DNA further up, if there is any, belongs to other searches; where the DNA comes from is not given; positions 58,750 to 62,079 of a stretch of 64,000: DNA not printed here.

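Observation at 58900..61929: Single-polypeptide fusion of a Wzy_C (O-antigen ligase/polymerase-like) domain to a GT-C ArnT/PMT-like glycosyltransferase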

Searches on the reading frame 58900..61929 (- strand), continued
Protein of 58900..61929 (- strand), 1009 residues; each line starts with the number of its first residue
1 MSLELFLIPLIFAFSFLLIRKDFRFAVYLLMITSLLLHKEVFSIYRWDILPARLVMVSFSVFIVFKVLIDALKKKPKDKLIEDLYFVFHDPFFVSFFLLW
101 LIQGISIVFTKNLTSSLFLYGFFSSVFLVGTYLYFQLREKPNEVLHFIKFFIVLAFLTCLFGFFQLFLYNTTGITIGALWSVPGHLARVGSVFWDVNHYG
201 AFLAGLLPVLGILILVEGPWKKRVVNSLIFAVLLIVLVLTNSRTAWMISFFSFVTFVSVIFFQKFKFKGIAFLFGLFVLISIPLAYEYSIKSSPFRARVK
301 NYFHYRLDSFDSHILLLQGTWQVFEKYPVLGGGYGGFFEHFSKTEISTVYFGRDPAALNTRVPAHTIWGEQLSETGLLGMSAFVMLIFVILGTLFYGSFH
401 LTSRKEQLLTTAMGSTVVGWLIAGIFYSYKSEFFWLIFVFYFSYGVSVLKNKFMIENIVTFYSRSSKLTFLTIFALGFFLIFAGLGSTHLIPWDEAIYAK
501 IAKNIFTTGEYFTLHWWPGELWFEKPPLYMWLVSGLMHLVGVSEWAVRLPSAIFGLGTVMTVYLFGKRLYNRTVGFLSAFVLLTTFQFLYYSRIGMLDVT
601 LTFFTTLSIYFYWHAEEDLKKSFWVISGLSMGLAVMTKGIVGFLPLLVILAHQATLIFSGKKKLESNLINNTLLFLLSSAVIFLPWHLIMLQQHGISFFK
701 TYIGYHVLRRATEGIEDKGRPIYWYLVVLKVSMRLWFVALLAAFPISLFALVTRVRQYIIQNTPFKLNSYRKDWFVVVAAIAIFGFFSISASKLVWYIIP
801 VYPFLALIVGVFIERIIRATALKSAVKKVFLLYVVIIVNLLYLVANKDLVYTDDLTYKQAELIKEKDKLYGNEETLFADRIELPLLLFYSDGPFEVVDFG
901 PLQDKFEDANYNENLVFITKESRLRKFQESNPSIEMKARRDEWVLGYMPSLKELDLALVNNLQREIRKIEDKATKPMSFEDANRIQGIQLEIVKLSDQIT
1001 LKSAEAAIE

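Call 38: fold_search(model_id=the predicted structure, library=pdb)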
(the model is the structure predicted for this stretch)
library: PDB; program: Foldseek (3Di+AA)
matches with E <= 10: 162; with E <= 0.001: 24
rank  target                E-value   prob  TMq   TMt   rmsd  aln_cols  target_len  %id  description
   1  5f15                  3.7e-13  1.00  0.38  0.67   6.1       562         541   18  Crystal Structure of ArnT from Cupriavidus metallidurans bound to Undecaprenyl phosphate (released 2016-02-17)
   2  5ezm                  1.6e-12  1.00  0.38  0.67   6.1       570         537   18  Crystal Structure of ArnT from Cupriavidus metallidurans in the apo state (released 2016-02-17)
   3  3wak                  2.4e-06  1.00  0.32  0.37  10.5       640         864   12  Crystal structure of the Archaeoglobus fulgidus oligosaccharyltransferase (O29867_ARCFU) in the apo form (released 2013-10-30)
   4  9i5k_A                3.5e-06  1.00  0.32  0.61   5.0       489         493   18  Structure of the Chaetomium thermophilum Pmt4 homodimer (C2 symmetry) (released 2025-12-24)
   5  9s6t_A                9.8e-06  1.00  0.32  0.61   7.1       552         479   12  Ternary cryo-EM structure of chicken ALG12 with Dol25-PP-GlcNAc2Man7, Dol25-P-Man, and Fab (released 2026-03-18)
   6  3waj                  1.8e-05  1.00  0.28  0.35  14.4       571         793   12  Crystal structure of the Archaeoglobus fulgidus oligosaccharyltransferase (O29867_ARCFU) complex with Zn and sulfate (released 2013-10-30)
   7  6ftg_5                4.6e-05  1.00  0.30  0.45  13.3       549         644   12  Subtomogram average of OST-containing ribosome-translocon complexes from canine rough microsomal membranes (released 2018-03-21)
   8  8b6l_I                5.2e-05  1.00  0.30  0.43   9.5       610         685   11  Subtomogram average of the human Sec61-TRAP-OSTA-translocon (released 2022-12-07)
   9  6c26_A                9.3e-05  1.00  0.31  0.45  11.7       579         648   13  The Cryo-EM structure of a eukaryotic oligosaccharyl transferase complex (released 2018-01-31)
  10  8age_A                9.7e-05  1.00  0.31  0.46  10.8       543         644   12  Structure of yeast oligosaccharylransferase complex with acceptor peptide bound (released 2022-12-07)
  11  7oci_F                1.0e-04  1.00  0.31  0.47  11.0       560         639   11  Cryo-EM structure of yeast Ost6p containing oligosaccharyltransferase complex (released 2022-02-16)
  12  9n9j_I                1.1e-04  1.00  0.30  0.42   9.3       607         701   11  Structure of a GRP94 folding intermediate engaged with a CCDC134- and FKBP11-bound secretory translocon (released 2025-11-19)
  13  7tpg_B                1.2e-04  1.00  0.27  0.60   7.4       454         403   14  Single-Particle Cryo-EM Structure of the WaaL O-antigen ligase in its ligand bound state (released 2022-04-06)
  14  6gxc_A                1.3e-04  1.00  0.30  0.41   9.0       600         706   12  Bacterial oligosaccharyltransferase PglB in complex with an inhibitory peptide and a reactive lipid-linked oligosaccha (released 2018-11-14)
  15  9i5l_A                1.9e-04  1.00  0.20  0.28   6.6       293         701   20  Structure of the Chaetomium thermophilum Pmt4 homodimer (C1 symmetry) (released 2025-12-24)
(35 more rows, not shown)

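Call 43: search_protein_families(library=pfam, proteins=[L001:4285-5682:+, L001:6940-7641:+, L072:13050-15275:+], max_evalue=0.01)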
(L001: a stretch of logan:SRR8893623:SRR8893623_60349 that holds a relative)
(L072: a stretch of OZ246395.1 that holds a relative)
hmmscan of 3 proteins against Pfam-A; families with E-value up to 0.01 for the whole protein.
L001:4285-5682:+ (465 aa): 1 family
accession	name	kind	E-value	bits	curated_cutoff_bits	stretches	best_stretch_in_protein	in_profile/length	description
PF14897.12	EpsG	-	9.5e-05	22.1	30.1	1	137-412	66-310/326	EpsG family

L001:6940-7641:+ (233 aa): 1 family
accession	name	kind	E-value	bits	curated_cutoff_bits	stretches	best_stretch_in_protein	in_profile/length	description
PF13424.12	TPR_12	-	0.0058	17.2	30.1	0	80-124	28-75/77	Tetratricopeptide repeat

L072:13050-15275:+ (741 aa): 1 family
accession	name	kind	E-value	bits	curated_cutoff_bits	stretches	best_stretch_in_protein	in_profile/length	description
PF04932.20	Wzy_C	-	1.7e-10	41.3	31.7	1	211-366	2-149/149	O-Antigen ligase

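Call 45: search_protein_families(library=ncbifam, proteins=[L001:4285-5682:+, L072:13050-15275:+, L001:6940-7641:+], max_evalue=0.1)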
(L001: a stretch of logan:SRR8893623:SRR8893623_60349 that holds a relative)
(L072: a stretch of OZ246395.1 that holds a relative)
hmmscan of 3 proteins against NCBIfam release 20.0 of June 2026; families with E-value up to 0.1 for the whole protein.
L001:4285-5682:+ (465 aa): 1 family
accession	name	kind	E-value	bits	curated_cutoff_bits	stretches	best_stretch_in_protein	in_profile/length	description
NF047440.1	LA3751_2_3_fam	subfamily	4.1e-16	58.9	200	1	93-418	73-390/460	LA_3751/LA_3752 family putative glycosyltransferase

L072:13050-15275:+ (741 aa): 0 families

L001:6940-7641:+ (233 aa): 1 family
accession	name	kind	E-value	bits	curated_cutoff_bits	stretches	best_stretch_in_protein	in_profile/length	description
TIGR02552.1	LcrH_SycD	equivalog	0.0077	16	104.8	0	98-163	56-118/136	SycD/LcrH family type III secretion system chaperone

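Call 95: search_protein_families(library=pfam, proteins=[L017:31-2079:+, L017:2063-2419:+, L017:2422-3999:+, L017:4000-4677:+, L017:14083-14973:-, L017:15079-15813:+, L017:15792-16835:+, L017:16819-17415:+, L017:17412-18368:+, L017:19484-20626:-], max_evalue=0.001)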
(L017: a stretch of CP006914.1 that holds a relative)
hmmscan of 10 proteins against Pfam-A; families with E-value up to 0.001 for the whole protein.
L017:31-2079:+ (682 aa): 0 families

L017:2063-2419:+ (118 aa): 0 families

L017:2422-3999:+ (525 aa): 0 families

L017:4000-4677:+ (225 aa): 8 families
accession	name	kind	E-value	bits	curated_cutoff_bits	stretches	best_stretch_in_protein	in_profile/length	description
PF08241.18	Methyltransf_11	-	7.2e-16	59.1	21.2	1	41-131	1-95/95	Methyltransferase domain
PF13489.12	Methyltransf_23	-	3.5e-12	46.8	27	1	32-180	18-154/164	Methyltransferase domain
PF13649.12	Methyltransf_25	-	2e-11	44.9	27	1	40-127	1-97/97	Methyltransferase domain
PF13847.12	Methyltransf_31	-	1.9e-10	41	27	1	37-138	4-117/145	Methyltransferase domain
PF08242.18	Methyltransf_12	-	6.6e-10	40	30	1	41-129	1-98/98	Methyltransferase domain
PF07021.18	MetW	-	4.9e-06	26.7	21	1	28-146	5-122/193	Methionine biosynthesis protein MetW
PF01209.24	Ubie_methyltran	-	0.00024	21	20.1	1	88-131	108-151/233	ubiE/COQ5 methyltransferase family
PF20922.3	Anamorsin_N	-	0.00056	20.1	27.1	1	92-137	47-93/163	Anamorsin, N-terminal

L017:14083-14973:- (296 aa): 5 families
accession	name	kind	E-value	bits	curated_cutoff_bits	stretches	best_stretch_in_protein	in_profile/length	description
PF04321.23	RmlD_sub_bind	-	6e-55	186.8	27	1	1-294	1-285/287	RmlD substrate binding domain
PF01370.27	Epimerase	-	6.1e-19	68.8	20.9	1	3-180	1-191/240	NAD dependent epimerase/dehydratase family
PF01073.25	3Beta_HSD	-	2.3e-07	30.6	22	1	31-150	49-162/280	3-beta hydroxysteroid dehydrogenase/isomerase family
PF16363.11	GDP_Man_Dehyd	-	6.2e-06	26.3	27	1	33-146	58-165/332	GDP-mannose 4,6 dehydratase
PF02719.21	Polysacc_synt_2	-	5e-05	23.1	20.2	0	35-105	62-129/293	Polysaccharide biosynthesis protein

L017:15079-15813:+ (244 aa): 2 families
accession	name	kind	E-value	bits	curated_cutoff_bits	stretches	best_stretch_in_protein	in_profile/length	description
PF00483.29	NTP_transferase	-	1.1e-48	166.3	21.2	1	2-238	1-241/245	Nucleotidyl transferase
PF12804.13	NTP_transf_3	-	1.5e-08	35.4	27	1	3-118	1-96/160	MobA-like NTP transferase domain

L017:15792-16835:+ (347 aa): 8 families
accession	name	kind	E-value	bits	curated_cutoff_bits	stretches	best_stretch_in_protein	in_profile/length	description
PF16363.11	GDP_Man_Dehyd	-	3.5e-75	253.9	27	1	10-311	1-329/332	GDP-mannose 4,6 dehydratase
PF01370.27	Epimerase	-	5.5e-63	213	20.9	1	9-235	1-227/240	NAD dependent epimerase/dehydratase family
PF01073.25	3Beta_HSD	-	1.6e-25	90.2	22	1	10-249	1-248/280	3-beta hydroxysteroid dehydrogenase/isomerase family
PF07993.18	NAD_binding_4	-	8.1e-16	58.4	20.1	1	12-185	2-209/258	Male sterility protein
PF02719.21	Polysacc_synt_2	-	2.4e-15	56.9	20.2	1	9-127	1-130/293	Polysaccharide biosynthesis protein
PF04321.23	RmlD_sub_bind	-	4.9e-15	55.8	27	1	7-185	1-153/287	RmlD substrate binding domain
PF13460.12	NAD_binding_10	-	4.2e-05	23.9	27.2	1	55-166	41-133/184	NAD(P)H-binding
PF03435.24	Sacchrp_dh_NADP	-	9.2e-05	23.2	25.1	1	10-107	2-100/129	Saccharopine dehydrogenase NADP binding domain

L017:16819-17415:+ (198 aa): 1 family
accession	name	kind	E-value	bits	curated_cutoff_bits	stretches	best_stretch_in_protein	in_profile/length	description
PF00908.23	dTDP_sugar_isom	-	2.7e-43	148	27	1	13-182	3-168/168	dTDP-4-dehydrorhamnose 3,5-epimerase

L017:17412-18368:+ (318 aa): 3 families
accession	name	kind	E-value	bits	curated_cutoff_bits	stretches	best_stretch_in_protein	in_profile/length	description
PF00535.33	Glycos_transf_2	-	2e-18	67.3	23.3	1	5-115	1-116/168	Glycosyl transferase family 2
PF13641.12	Glyco_tranf_2_3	-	4.2e-10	40.5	27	1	4-229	3-213/230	Glycosyltransferase like family 2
PF13632.12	Glyco_trans_2_3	-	0.00012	22.4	27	1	176-222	74-118/198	Glycosyl transferase family group 2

L017:19484-20626:- (380 aa): 6 families
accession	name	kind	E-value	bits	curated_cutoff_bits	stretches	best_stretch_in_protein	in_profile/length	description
PF00534.26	Glycos_transf_1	-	1.8e-27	96.4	26.4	1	190-350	5-165/172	Glycosyl transferases group 1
PF13692.12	Glyco_trans_1_4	-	2.7e-21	76.8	27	1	200-338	2-137/142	Glycosyl transferases group 1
PF13439.12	Glyco_transf_4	-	1.1e-09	38.9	28.5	1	17-175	3-166/170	Glycosyltransferase Family 4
PF20706.3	GT4-conflict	-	4.9e-07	29.5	26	1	201-310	200-312/385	Family 4 Glycosyltransferase in conflict systems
PF13524.12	Glyco_trans_1_2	-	5.8e-06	26.8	25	1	223-332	7-106/144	Glycosyl transferase-like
PF22644.2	BsNagA_N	-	0.00037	20.6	27.4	1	149-173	9-33/50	BsNagA composite domain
